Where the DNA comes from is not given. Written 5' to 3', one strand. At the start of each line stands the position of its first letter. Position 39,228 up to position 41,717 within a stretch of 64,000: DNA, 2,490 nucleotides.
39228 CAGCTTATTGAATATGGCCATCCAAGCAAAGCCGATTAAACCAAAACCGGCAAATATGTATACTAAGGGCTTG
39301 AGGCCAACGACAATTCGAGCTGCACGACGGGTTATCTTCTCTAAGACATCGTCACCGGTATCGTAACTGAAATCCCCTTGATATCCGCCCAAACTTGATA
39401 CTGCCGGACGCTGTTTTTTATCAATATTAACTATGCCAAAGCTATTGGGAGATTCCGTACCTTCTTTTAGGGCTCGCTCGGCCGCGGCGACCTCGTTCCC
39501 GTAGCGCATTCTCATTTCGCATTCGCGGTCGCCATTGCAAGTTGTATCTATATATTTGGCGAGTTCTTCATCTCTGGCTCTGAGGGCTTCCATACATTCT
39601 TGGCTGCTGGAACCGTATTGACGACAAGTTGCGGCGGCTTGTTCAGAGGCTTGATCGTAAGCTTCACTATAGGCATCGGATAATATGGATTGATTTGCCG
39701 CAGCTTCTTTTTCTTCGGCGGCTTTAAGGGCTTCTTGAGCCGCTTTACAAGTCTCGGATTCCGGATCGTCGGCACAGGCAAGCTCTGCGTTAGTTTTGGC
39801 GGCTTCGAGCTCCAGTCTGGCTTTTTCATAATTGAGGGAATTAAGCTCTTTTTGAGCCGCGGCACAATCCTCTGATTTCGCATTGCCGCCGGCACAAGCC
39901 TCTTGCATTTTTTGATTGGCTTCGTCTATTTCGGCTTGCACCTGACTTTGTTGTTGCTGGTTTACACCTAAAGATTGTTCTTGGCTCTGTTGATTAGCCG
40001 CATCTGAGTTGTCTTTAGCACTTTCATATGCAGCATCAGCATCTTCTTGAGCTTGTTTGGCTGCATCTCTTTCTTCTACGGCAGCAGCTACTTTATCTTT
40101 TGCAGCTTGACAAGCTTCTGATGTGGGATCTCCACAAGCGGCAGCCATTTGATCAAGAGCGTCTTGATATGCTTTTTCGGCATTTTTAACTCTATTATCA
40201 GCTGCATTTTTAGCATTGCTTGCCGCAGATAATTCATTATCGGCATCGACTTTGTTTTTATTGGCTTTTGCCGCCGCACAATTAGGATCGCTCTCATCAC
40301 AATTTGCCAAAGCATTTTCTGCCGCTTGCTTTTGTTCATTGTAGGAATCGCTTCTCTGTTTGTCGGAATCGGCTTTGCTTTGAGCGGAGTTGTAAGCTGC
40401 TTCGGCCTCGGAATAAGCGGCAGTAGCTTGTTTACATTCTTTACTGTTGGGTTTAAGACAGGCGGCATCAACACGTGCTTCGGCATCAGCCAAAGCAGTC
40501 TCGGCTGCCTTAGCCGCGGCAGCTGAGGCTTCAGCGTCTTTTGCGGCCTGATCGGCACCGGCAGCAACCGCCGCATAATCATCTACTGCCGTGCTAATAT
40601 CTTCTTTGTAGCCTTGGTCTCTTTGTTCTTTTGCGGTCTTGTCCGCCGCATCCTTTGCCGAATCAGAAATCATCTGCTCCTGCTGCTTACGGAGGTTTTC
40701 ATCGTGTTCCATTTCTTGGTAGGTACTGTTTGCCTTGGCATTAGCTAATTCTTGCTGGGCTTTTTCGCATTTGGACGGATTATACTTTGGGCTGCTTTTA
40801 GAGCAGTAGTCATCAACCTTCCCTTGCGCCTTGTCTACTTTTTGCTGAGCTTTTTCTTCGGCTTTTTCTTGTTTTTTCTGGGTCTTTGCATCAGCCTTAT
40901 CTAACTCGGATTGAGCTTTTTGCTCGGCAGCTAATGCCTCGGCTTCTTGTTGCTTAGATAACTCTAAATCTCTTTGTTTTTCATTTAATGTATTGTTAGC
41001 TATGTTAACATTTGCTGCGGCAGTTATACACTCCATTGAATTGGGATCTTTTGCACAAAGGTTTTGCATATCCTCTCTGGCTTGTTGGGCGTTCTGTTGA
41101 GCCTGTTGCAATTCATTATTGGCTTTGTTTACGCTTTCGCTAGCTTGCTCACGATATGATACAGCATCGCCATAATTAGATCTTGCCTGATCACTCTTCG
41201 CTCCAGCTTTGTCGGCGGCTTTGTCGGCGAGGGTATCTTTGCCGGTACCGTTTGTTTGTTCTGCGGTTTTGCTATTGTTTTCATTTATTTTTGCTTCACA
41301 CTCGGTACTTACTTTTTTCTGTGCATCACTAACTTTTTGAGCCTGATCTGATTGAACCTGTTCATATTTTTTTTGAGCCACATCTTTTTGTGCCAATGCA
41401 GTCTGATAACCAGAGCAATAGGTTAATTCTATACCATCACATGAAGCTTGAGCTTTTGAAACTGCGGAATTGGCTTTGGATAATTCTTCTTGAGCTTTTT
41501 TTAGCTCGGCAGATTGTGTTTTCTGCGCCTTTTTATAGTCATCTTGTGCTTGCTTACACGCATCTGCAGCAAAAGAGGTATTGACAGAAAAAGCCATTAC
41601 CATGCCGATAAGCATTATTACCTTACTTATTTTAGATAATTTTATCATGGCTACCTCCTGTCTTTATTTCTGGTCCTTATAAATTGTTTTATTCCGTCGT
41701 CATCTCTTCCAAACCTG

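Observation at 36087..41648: Giant 1853-aa protein with a VirB2/TrbC pilin hairpin embedded between two very long coiled-coil arms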

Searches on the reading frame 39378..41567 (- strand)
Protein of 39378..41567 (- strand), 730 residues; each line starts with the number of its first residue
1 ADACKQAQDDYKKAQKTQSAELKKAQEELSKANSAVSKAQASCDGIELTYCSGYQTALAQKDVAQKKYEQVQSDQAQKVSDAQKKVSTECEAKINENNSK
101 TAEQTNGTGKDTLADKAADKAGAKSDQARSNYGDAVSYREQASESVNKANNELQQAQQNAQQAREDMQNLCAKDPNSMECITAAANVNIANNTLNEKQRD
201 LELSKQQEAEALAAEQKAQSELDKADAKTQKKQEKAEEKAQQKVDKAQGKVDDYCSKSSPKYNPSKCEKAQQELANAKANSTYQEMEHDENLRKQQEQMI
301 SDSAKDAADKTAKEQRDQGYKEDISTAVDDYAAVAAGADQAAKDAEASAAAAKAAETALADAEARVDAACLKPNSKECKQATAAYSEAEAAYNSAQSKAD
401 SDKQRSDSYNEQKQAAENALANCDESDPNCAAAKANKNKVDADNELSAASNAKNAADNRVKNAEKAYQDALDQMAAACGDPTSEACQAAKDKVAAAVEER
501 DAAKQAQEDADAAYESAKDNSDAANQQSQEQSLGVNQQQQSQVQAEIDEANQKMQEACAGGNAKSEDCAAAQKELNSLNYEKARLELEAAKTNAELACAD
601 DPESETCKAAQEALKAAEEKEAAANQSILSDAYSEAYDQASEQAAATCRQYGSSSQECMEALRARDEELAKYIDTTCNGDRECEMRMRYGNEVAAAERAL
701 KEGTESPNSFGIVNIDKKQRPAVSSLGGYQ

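Call 66: predict_structure(alignment_id=A3)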
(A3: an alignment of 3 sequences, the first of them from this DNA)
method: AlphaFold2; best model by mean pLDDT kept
length: 730 residues; sequences in the alignment: 3
mean_pLDDT: 77.7   pTM: 0.42
mean pLDDT of the five models: 77.7, 76.1, 73.2, 71.4, 64.8
residues with pLDDT >= 90: 84; 70-90: 498; 50-70: 83; < 50: 65
segments of 3 or more residues with pLDDT < 50: 96-115, 295-305, 703-730
pLDDT, mean of each block of 10 residues (from residue 1): 77 86 89 87 74 83 87 83 78 48 32 49 70 79 84 87 86 80 83 87 86 82 73 66 78 80 81 73 52 48 48 55 62 79 83 84 83 82 84 85 85 81 77 85 88 87 90 87 88 92 93 93 88 84 88 82 76 89 91 88 90 92 87 86 88 87 88 85 77 59 45 33 31
secondary structure, 60 per line:
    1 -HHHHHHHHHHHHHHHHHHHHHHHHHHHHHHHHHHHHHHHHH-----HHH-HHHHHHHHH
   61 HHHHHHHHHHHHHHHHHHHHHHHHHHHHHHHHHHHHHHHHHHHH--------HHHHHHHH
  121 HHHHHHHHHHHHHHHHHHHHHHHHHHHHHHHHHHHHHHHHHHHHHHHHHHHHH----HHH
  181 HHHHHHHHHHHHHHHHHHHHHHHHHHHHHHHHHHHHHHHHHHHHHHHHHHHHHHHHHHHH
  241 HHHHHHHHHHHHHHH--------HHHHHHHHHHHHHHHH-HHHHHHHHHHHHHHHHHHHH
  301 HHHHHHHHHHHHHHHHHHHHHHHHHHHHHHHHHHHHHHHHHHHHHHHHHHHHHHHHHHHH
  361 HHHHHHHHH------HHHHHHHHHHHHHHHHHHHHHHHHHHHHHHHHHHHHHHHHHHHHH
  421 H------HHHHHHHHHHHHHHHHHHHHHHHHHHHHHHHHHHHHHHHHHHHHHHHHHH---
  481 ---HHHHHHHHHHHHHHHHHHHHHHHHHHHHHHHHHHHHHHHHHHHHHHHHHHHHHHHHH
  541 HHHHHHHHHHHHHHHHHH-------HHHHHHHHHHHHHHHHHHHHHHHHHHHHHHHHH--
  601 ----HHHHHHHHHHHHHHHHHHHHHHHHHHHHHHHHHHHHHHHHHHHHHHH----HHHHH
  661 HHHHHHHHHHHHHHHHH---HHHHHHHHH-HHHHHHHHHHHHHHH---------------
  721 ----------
elements in order (helices of 4 or more, strands of 3 or more residues): H2-42 H52-104 H113-173 H178-255 H264-279 H281-369 H376-421 H428-477 H484-558 H566-598 H605-651 H656-677 H681-689 H691-705

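Call 69: fold_search(model_id=the predicted structure, library=pdb)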
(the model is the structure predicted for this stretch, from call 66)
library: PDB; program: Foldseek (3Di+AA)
matches with E <= 10: 276; with E <= 0.001: 0
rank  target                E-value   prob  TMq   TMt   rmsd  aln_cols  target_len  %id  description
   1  4igg_B                1.4e-02  0.51  0.08  0.08  37.5       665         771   14  Full-length human alpha-catenin crystal structure (released 2012-12-26)
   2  4igg_A                5.3e-02  0.38  0.09  0.09  36.7       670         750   13  Full-length human alpha-catenin crystal structure (released 2012-12-26)
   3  6zbl_A                7.1e-02  0.54  0.11  0.12  40.0       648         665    9  Plasmodium falciparum merozoite surface protein 1 dimer, conformation 2 (released 2021-05-19)
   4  6o3e_B                8.1e-02  0.35  0.09  0.11  36.1       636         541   14  mouse aE-catenin 82-883 (released 2019-11-13)
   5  4k1n_A                1.2e-01  0.30  0.09  0.11  38.5       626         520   13  Crystal structure of full-length mouse alphaE-catenin (released 2013-05-01)
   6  6o3e_A                1.2e-01  0.35  0.10  0.12  38.0       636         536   13  mouse aE-catenin 82-883 (released 2019-11-13)
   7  7o3w_A                2.3e-01  0.91  0.13  0.32  28.1       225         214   12  Structural basis for VIPP1 oligomerization and maintenance of thylakoid membrane integrity (released 2021-06-30)
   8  9a65_A                3.0e-01  0.28  0.12  0.15  98.5       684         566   10  Integrative model of YVAQ-MCPB by crosslinking MS and deep learning (released 2024-09-18)
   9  5ew5_A                3.1e-01  1.00  0.16  0.23   9.3       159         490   18  Crystal Structure of Colicin E9 In Complex with Its Immunity Protein Im9 (released 2016-07-20)
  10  2ysu_B                3.5e-01  1.00  0.15  0.79   2.6       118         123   21  Structure of the complex between BtuB and Colicin E2 receptor binding domain (released 2007-06-19)
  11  7nsu_D                3.8e-01  1.00  0.18  0.29   4.5       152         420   20  ColicinE9 intact translocation complex (released 2021-08-11)
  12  3q0k_A                4.7e-01  0.87  0.14  0.31  37.6       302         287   13  Crystal structure of Human PACSIN 2 F-BAR (released 2012-02-15)
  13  4bne_B                4.9e-01  0.44  0.09  0.21  38.9       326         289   15  Pacsin2 Interacts with Membranes and Actin-Filaments (released 2014-05-14)
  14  2x3x_B                5.5e-01  0.44  0.09  0.21  49.4       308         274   11  structure of mouse syndapin I (crystal form 1) (released 2010-04-07)
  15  1jch_A                6.0e-01  1.00  0.15  0.24   9.0       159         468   18  Crystal Structure of Colicin E3 in Complex with its Immunity Protein (released 2001-11-30)
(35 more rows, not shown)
